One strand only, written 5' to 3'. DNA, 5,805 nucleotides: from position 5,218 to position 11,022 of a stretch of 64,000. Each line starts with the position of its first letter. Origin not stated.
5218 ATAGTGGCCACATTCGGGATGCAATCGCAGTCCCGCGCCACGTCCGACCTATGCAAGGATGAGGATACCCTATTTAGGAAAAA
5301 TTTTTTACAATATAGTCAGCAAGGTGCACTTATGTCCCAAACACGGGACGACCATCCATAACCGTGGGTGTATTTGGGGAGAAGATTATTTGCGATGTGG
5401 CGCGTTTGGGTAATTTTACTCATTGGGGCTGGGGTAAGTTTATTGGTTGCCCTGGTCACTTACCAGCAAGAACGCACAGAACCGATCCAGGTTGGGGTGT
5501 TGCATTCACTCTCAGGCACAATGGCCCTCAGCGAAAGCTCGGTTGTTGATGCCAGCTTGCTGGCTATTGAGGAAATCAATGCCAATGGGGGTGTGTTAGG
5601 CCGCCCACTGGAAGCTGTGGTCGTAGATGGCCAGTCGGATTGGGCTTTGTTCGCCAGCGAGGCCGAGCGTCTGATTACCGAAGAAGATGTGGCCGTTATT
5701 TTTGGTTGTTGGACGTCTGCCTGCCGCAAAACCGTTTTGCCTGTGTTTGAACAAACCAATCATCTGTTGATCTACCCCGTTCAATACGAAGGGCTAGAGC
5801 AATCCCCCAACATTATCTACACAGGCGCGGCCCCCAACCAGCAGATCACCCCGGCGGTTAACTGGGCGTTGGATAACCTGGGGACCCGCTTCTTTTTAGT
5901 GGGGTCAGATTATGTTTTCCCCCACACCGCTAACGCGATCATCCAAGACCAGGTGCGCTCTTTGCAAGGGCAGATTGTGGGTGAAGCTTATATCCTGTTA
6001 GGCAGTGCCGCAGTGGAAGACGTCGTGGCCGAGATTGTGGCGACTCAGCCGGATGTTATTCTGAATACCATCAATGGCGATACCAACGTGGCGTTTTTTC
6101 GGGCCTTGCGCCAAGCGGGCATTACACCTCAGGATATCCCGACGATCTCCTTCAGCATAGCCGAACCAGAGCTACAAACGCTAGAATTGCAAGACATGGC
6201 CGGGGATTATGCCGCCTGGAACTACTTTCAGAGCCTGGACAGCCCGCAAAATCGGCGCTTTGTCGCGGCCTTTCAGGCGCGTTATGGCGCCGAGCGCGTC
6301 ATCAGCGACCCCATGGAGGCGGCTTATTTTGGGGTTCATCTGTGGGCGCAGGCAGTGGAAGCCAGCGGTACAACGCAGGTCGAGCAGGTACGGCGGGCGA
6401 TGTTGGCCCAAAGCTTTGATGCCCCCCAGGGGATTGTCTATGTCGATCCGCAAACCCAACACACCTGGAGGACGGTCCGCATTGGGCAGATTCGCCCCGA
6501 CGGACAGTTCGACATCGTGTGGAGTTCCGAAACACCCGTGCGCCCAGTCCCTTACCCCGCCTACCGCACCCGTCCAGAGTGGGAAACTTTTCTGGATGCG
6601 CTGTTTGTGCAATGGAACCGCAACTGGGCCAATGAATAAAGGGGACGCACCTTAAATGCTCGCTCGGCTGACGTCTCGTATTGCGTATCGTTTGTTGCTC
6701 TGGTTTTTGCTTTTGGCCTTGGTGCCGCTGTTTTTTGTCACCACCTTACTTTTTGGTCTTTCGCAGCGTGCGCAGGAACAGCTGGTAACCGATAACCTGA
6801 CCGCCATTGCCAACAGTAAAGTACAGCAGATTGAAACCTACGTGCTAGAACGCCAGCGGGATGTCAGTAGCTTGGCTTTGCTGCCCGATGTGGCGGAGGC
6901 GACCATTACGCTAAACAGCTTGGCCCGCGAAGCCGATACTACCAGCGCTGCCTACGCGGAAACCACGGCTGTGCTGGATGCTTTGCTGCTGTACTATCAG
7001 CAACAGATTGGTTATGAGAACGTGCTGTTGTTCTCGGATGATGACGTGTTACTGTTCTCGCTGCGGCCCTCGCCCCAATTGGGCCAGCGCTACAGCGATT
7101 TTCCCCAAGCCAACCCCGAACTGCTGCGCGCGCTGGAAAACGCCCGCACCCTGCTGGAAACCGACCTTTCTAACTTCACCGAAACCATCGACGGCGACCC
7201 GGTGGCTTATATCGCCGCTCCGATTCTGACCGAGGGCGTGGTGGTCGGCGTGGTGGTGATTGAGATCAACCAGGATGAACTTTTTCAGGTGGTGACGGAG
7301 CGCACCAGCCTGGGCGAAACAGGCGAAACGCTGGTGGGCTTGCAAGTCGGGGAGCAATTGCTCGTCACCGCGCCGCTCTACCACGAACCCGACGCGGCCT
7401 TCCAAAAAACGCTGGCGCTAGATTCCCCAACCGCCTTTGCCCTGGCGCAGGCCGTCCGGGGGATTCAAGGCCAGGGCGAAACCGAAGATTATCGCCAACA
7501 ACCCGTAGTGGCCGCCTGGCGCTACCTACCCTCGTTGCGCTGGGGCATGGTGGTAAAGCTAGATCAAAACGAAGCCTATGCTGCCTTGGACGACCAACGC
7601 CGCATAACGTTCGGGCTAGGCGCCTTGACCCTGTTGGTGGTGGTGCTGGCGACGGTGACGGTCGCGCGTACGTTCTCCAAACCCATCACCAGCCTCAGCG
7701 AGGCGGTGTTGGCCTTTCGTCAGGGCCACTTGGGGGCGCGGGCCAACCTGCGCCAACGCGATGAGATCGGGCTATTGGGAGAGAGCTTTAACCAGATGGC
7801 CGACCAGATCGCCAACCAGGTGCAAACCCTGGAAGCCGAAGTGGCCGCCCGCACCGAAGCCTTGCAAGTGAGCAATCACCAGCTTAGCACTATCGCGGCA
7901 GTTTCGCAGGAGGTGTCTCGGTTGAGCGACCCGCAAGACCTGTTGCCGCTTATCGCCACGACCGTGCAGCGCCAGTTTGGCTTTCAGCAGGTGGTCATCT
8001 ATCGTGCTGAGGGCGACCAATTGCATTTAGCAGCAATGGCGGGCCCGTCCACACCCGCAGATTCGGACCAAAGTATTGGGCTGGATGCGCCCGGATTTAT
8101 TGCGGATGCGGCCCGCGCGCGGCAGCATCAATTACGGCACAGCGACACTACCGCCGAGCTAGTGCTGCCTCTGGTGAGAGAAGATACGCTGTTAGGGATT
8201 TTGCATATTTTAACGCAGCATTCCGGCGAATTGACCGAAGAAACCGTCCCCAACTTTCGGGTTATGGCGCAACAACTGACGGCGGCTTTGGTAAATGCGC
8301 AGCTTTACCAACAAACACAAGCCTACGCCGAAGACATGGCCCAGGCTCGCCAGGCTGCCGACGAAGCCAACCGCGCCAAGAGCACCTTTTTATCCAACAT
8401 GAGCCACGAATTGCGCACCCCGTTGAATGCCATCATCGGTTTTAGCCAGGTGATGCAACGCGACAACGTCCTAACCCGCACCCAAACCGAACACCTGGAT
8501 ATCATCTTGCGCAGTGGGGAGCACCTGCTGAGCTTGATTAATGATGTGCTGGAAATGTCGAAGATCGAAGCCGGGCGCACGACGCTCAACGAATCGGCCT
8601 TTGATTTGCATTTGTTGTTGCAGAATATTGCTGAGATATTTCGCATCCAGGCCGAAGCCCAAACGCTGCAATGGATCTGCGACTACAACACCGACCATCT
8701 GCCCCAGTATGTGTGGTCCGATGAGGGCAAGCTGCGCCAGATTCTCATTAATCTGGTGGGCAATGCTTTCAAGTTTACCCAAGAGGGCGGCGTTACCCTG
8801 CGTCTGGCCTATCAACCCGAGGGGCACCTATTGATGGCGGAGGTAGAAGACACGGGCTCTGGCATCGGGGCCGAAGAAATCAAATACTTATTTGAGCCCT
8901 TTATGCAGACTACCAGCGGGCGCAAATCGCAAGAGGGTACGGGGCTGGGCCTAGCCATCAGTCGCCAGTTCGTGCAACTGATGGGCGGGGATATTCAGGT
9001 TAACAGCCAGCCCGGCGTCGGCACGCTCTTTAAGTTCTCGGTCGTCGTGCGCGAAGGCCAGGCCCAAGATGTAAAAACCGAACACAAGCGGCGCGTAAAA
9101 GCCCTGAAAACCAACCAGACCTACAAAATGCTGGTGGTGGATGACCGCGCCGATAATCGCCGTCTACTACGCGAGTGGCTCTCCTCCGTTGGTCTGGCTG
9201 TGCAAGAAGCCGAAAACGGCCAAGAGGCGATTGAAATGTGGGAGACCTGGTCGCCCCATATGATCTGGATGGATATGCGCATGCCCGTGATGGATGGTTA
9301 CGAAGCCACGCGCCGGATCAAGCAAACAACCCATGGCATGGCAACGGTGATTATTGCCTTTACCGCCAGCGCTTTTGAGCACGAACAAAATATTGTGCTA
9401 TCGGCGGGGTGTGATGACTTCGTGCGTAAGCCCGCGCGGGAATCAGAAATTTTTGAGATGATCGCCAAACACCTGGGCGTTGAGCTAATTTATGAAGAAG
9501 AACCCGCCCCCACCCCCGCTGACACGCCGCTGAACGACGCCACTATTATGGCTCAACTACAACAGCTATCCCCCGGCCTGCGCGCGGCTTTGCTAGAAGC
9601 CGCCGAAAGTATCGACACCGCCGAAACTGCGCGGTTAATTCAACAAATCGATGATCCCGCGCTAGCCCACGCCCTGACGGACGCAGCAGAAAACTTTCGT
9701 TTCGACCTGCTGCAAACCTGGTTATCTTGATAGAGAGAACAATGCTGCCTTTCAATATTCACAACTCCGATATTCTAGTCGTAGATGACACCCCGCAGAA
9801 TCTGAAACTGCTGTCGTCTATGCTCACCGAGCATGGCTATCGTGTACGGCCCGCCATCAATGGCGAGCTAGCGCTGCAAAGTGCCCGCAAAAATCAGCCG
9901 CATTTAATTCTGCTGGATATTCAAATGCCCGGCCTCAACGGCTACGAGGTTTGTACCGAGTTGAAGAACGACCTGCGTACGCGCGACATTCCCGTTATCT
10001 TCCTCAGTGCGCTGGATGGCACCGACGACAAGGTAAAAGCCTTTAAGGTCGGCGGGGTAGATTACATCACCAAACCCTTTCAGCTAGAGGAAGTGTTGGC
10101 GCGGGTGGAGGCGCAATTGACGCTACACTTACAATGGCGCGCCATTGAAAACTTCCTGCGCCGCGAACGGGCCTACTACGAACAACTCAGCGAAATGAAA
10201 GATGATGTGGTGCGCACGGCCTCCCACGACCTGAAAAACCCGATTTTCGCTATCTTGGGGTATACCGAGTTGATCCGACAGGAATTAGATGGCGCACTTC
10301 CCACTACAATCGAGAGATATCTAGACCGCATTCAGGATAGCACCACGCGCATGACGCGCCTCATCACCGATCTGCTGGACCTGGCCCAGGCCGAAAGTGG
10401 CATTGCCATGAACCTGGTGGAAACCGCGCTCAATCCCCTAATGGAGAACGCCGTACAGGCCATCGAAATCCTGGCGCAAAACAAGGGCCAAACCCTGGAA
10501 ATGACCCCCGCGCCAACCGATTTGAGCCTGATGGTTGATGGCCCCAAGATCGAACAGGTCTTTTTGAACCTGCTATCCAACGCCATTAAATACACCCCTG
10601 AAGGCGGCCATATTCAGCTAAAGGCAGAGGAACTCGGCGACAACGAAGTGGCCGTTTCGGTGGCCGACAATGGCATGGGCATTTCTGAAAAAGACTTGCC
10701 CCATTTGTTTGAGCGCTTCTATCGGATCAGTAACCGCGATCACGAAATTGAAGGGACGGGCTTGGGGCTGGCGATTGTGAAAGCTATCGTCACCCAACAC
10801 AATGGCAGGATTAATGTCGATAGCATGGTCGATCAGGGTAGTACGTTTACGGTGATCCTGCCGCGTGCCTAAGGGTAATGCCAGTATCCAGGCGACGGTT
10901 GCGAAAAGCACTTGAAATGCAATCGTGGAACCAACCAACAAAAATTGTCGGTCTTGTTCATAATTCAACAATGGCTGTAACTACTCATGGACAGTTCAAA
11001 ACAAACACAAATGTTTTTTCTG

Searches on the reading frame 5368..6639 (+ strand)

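Call 57: search_protein_families(library=pfam, proteins=[window:5368-6639:+], max_evalue=0.00001)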
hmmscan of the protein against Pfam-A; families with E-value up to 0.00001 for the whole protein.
window:5368-6639:+ (423 aa): 3 families
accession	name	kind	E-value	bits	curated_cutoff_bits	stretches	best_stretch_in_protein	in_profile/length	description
PF13433.12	Peripla_BP_5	-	7.6e-167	555.4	27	1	40-400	1-361/363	Periplasmic binding protein domain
PF13458.12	Peripla_BP_6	-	1e-86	292.1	31.7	1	39-380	1-343/343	Periplasmic binding protein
PF01094.35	ANF_receptor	-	1.3e-07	31.4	25.4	1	62-341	5-300/353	Receptor family ligand binding region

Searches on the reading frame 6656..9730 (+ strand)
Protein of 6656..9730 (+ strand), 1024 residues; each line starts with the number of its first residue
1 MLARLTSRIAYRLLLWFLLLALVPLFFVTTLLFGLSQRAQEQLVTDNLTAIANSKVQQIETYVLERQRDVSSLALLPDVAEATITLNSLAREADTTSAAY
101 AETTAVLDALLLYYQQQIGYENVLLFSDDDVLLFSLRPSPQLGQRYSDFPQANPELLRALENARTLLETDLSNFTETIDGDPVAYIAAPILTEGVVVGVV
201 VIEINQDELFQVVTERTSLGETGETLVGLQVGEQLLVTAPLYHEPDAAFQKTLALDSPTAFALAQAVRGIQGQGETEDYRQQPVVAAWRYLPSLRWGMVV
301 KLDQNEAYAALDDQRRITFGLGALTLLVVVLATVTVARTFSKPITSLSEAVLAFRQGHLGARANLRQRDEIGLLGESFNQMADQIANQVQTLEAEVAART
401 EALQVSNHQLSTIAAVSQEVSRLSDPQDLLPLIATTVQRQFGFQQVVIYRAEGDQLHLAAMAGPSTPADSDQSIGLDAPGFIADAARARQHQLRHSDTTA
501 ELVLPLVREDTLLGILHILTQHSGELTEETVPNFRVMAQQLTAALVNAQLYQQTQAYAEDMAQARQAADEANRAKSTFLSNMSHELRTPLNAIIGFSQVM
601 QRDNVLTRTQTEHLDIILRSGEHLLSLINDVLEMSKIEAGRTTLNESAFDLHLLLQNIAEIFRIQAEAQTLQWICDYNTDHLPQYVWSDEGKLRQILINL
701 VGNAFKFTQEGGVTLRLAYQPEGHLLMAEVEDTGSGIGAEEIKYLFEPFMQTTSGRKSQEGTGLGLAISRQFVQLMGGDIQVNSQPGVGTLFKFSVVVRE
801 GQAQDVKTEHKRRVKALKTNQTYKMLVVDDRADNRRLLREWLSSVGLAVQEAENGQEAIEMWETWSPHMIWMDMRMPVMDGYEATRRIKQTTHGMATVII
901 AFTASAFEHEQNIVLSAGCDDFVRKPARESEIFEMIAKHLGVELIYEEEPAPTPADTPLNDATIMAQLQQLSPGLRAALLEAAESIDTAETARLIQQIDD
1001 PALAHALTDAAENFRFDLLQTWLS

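Call 57: search_protein_families(library=pfam, proteins=[window:6656-9730:+], max_evalue=0.00001)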
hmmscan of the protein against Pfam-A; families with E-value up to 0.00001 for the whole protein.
window:6656-9730:+ (1024 aa): 9 families
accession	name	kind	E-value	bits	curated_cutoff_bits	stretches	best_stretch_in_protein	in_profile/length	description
PF02518.31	HATPase_c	-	1.8e-26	93.2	26.4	1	689-796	2-107/111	Histidine kinase-, DNA gyrase B-, and HSP90-like ATPase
PF00072.30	Response_reg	-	1.6e-24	86.7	30.2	1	826-936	2-110/111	Response regulator receiver domain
PF00512.31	HisKA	-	2e-21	76.3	26.9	1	574-640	1-66/66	His Kinase A (phospho-acceptor) domain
PF02743.24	dCache_1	-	2e-13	50.9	45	1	38-227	1-173/240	Cache domain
PF00672.30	HAMP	-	1.6e-12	47.9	25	1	336-385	2-51/53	HAMP domain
PF01590.32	GAF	-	3.8e-10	40.8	22.4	0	425-545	1-133/133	GAF domain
PF13185.12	GAF_2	-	1.2e-08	35.7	28.6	0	425-545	3-135/136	GAF domain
PF13492.12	GAF_3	-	8.3e-07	29.9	27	0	426-545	2-127/129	GAF domain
PF23198.2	PDE8A_N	-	7.6e-06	26.3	29.6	0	821-917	8-106/147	PDE8A-like, N-terminal domain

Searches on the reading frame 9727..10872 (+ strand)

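Call 57: search_protein_families(library=pfam, proteins=[window:9727-10872:+], max_evalue=0.00001)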
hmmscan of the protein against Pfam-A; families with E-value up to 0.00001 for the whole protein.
window:9727-10872:+ (381 aa): 3 families
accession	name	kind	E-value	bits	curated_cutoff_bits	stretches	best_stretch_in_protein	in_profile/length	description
PF02518.31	HATPase_c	-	6.2e-32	110.8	26.4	1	271-380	2-109/111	Histidine kinase-, DNA gyrase B-, and HSP90-like ATPase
PF00072.30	Response_reg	-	7.6e-29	100.6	30.2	1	16-127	1-110/111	Response regulator receiver domain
PF00512.31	HisKA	-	2e-17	63.4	26.9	1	158-225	2-66/66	His Kinase A (phospho-acceptor) domain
